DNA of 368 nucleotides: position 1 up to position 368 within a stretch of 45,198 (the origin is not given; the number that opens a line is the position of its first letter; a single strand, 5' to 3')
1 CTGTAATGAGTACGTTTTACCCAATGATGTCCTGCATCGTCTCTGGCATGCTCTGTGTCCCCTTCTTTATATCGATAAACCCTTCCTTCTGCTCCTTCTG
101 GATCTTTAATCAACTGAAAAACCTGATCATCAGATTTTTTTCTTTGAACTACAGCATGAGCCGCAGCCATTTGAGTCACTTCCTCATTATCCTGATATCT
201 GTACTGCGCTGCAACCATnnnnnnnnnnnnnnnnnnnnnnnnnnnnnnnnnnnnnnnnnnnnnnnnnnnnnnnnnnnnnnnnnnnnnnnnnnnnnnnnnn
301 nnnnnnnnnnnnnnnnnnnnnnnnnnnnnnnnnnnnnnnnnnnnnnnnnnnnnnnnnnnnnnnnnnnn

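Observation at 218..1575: Signal-peptide GH25 muramidase and a 189-aa partner coupled to the 3' end of the eCIS operon: possible dedicated release module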

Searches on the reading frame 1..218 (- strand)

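Call 5: search_protein_families(library=pfam, proteins=[window:1-218:-], max_evalue=0.01)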
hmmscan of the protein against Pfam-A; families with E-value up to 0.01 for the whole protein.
window:1-218:- (72 aa): 0 families

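Call 8: search_protein_families(library=ncbifam, proteins=[window:1-218:-], max_evalue=0.01)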
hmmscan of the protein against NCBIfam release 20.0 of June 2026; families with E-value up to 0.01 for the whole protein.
window:1-218:- (72 aa): 0 families
